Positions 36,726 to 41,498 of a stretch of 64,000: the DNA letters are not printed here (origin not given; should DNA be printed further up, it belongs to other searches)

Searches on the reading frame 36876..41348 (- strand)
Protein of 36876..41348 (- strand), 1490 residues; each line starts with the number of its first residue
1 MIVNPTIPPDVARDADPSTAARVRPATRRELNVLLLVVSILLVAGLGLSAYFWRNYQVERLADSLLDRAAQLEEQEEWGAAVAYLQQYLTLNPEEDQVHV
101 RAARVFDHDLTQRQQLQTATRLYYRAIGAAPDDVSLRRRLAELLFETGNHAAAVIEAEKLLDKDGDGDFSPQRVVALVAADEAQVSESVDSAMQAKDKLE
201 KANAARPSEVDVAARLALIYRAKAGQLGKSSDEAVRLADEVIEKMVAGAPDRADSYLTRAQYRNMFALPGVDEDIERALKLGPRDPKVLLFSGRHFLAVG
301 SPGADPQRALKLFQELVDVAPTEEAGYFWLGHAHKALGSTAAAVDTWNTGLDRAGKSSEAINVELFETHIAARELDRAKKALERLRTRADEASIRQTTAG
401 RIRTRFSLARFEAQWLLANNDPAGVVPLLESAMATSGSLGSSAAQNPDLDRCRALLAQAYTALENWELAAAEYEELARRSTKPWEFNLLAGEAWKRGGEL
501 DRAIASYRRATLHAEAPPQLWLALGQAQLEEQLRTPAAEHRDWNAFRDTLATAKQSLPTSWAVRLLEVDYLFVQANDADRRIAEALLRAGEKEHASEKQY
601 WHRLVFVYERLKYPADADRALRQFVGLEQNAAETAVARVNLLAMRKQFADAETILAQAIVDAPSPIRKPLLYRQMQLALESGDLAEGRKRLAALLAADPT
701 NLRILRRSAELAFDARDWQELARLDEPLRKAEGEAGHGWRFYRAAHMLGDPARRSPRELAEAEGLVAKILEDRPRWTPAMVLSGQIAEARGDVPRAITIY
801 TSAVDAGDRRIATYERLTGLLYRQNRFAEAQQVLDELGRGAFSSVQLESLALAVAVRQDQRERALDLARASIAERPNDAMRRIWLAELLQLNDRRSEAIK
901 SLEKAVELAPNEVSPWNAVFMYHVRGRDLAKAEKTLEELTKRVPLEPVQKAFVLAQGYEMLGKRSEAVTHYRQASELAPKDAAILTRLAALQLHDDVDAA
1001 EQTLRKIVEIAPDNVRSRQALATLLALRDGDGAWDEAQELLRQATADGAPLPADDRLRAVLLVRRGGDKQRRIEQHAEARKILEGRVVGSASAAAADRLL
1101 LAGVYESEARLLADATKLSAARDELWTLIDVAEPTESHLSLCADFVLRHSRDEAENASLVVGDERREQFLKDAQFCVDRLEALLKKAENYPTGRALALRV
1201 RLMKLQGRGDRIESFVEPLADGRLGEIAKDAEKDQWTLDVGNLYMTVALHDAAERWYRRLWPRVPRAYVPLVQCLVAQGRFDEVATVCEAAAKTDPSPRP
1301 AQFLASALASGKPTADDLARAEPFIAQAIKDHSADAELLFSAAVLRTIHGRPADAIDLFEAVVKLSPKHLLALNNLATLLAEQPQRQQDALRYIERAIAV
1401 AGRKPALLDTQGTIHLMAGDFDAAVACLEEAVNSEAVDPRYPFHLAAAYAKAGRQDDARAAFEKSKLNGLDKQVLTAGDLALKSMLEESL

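Call 45: search_protein_families(library=pfam, proteins=[window:36876-41348:-], max_evalue=0.00001)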
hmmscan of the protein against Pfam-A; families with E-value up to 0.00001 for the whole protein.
window:36876-41348:- (1490 aa): 13 families
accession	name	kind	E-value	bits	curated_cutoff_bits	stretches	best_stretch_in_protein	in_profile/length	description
PF14559.12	TPR_19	-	1.6e-36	124.9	25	0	111-166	2-57/68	Tetratricopeptide repeat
PF13428.12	TPR_14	-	5.7e-32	107.3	23.5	0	954-991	7-44/44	Tetratricopeptide repeat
PF13432.12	TPR_16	-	4.8e-26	91.3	32.7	1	1411-1464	3-56/65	Tetratricopeptide repeat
PF07719.23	TPR_2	-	5.9e-22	76.4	27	0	952-981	5-34/34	Tetratricopeptide repeat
PF13181.12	TPR_8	-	3.6e-19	67.7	25.7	0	884-911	6-33/34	Tetratricopeptide repeat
PF23914.1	TPR_CcmH_CycH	-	1.2e-17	64.7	42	0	869-981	40-154/158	Cytochrome c-type biogenesis protein H TPR domain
PF13431.12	TPR_17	-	7.7e-15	54.3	24.4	0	1358-1383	1-26/34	Tetratricopeptide repeat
PF13414.12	TPR_11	-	2.6e-14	53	26.8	0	962-992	8-38/42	TPR repeat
PF00515.34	TPR_1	-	1.6e-13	50.2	27.8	0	954-981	7-34/34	Tetratricopeptide repeat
PF13174.12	TPR_6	-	4.8e-11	43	26.3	0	1443-1464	4-25/33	Tetratricopeptide repeat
PF13424.12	TPR_12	-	9.8e-11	42.1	30.1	0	1347-1401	14-75/77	Tetratricopeptide repeat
PF25062.1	ARM_TT21_N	-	9.4e-09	35.8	40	0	1326-1435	17-130/222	Tetratricopeptide repeat protein 21 N-terminal ARM repeat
PF12895.13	ANAPC3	-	8.5e-08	32.8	27.2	0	1386-1464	4-81/82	Anaphase-promoting complex, cyclosome, subunit 3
